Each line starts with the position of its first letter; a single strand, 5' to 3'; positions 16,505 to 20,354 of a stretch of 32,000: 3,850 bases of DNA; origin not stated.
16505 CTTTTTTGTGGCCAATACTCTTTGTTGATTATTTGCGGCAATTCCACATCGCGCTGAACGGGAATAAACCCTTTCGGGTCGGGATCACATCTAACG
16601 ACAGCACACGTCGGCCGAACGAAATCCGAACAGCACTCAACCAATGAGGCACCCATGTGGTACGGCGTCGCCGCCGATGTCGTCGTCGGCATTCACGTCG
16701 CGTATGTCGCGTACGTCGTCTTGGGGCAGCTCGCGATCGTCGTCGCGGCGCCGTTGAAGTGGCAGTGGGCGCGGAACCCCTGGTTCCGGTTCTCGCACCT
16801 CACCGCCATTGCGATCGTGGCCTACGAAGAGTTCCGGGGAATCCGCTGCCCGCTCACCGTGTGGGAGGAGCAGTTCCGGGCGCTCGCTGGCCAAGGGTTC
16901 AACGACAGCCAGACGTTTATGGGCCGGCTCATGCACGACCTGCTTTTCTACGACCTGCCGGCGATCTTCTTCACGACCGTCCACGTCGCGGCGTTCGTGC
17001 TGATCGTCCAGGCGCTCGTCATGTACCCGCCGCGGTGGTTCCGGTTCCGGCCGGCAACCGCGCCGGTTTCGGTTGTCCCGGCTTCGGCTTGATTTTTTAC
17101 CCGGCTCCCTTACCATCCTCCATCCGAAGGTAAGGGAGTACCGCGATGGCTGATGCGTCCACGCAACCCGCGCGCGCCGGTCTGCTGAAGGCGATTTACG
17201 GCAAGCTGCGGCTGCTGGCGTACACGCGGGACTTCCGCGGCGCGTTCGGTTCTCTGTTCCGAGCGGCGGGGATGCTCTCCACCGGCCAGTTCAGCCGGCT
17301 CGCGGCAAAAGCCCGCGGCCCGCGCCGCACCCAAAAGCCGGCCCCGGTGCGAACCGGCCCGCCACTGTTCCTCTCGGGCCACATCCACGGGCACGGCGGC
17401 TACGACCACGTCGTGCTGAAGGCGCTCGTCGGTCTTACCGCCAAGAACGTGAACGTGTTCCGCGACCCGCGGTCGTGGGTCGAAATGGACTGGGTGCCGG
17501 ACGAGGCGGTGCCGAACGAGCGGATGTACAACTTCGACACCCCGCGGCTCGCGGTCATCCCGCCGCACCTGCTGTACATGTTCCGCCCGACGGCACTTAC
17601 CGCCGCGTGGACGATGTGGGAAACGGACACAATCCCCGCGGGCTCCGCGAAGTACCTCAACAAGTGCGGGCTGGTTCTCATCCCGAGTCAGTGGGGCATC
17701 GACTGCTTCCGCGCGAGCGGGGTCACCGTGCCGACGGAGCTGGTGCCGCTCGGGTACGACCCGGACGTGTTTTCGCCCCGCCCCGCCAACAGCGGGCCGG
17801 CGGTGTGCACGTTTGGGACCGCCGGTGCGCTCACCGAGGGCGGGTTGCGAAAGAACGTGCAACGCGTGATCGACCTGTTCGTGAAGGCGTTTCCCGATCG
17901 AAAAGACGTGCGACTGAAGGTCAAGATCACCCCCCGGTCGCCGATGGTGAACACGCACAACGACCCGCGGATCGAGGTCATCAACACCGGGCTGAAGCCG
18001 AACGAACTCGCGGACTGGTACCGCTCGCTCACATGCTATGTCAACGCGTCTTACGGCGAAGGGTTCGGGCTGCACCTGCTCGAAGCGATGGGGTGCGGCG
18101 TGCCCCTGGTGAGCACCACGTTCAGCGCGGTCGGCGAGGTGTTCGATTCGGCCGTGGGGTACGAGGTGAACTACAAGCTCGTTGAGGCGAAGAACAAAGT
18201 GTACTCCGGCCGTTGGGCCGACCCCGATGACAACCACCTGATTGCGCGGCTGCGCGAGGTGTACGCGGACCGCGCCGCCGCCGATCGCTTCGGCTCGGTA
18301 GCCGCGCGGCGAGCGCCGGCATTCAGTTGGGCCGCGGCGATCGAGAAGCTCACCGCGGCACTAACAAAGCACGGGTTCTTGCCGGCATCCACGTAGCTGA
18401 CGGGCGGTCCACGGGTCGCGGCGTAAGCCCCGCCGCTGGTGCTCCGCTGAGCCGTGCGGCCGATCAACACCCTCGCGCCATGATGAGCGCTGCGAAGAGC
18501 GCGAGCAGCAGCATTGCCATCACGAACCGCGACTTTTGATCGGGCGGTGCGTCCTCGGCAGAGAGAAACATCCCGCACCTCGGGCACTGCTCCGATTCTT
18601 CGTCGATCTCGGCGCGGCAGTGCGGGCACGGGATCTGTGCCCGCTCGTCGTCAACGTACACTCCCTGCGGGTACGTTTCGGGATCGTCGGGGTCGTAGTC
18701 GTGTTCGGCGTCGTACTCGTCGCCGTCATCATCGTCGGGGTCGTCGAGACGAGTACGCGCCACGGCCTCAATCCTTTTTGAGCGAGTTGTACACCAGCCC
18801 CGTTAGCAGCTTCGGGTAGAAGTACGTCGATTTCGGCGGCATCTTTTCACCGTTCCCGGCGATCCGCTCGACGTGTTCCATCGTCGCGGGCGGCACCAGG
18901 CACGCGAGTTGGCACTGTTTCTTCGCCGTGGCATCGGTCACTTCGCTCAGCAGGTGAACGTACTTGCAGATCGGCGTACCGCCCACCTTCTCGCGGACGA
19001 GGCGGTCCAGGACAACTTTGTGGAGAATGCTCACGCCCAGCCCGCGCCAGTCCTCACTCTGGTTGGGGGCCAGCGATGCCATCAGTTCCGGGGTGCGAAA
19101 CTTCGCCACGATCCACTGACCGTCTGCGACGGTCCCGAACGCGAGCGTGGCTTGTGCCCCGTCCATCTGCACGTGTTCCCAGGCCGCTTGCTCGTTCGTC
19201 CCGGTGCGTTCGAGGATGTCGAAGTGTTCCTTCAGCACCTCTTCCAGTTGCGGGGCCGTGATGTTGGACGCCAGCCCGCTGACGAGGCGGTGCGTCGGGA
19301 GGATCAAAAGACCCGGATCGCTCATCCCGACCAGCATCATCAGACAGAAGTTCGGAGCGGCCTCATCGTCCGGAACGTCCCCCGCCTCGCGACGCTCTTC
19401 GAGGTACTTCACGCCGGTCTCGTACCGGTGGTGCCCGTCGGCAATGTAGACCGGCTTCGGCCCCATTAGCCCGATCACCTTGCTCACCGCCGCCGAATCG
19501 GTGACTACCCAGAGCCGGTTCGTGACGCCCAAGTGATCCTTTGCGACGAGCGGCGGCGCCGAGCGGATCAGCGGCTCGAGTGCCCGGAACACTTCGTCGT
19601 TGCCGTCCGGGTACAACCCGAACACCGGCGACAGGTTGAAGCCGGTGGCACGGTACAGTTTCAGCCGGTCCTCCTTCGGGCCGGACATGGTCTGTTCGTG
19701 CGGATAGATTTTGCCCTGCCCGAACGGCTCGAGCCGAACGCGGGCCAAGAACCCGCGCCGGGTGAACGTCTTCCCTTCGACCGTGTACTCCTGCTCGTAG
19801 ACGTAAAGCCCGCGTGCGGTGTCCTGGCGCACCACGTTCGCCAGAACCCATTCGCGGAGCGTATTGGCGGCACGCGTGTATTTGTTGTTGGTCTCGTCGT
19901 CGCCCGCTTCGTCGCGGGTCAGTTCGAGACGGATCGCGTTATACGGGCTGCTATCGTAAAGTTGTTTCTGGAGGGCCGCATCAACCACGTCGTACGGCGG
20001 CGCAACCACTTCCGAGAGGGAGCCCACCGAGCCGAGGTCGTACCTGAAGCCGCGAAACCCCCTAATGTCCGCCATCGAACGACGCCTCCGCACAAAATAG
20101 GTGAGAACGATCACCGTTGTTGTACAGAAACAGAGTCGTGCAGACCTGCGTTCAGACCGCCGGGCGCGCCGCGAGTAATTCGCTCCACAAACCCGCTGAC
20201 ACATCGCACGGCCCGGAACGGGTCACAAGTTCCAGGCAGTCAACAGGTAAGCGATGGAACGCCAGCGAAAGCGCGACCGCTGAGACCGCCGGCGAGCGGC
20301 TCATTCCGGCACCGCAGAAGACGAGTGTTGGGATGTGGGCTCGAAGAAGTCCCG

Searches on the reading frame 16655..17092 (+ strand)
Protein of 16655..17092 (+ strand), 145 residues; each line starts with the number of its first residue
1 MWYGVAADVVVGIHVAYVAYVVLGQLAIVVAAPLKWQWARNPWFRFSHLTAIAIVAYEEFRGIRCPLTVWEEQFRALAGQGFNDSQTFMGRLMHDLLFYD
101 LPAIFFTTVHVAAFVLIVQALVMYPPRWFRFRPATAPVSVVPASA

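Call 78: search_protein_families(library=pfam, proteins=[window:16655-17092:+], max_evalue=0.1)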
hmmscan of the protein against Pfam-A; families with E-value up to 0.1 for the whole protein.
window:16655-17092:+ (145 aa): 1 family
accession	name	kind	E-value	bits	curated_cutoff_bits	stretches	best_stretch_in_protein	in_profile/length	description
PF10861.13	DUF2784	-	3.5e-23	82.2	29.7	1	5-125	2-108/109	Protein of Unknown function (DUF2784)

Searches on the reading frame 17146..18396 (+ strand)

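Call 12: search_protein_families(library=pfam, proteins=[window:17146-18396:+], max_evalue=0.001)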
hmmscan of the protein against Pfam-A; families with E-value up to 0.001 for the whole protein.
window:17146-18396:+ (416 aa): 3 families
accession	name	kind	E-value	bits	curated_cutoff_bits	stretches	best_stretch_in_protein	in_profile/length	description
PF13692.12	Glyco_trans_1_4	-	9.7e-13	49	27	1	238-336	13-118/142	Glycosyl transferases group 1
PF00534.26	Glycos_transf_1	-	1.9e-09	37.7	26.4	1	283-360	80-142/172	Glycosyl transferases group 1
PF20706.3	GT4-conflict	-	2.6e-09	37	26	1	274-402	261-385/385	Family 4 Glycosyltransferase in conflict systems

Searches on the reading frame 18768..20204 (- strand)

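Call 12: search_protein_families(library=pfam, proteins=[window:18768-20204:-], max_evalue=0.001)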
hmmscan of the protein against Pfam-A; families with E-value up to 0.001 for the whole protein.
window:18768-20204:- (478 aa): 1 family
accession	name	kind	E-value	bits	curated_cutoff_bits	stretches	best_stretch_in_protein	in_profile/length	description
PF06245.16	DUF1015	-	6.2e-84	282.1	25.8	1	47-370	1-308/325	Protein of unknown function (DUF1015)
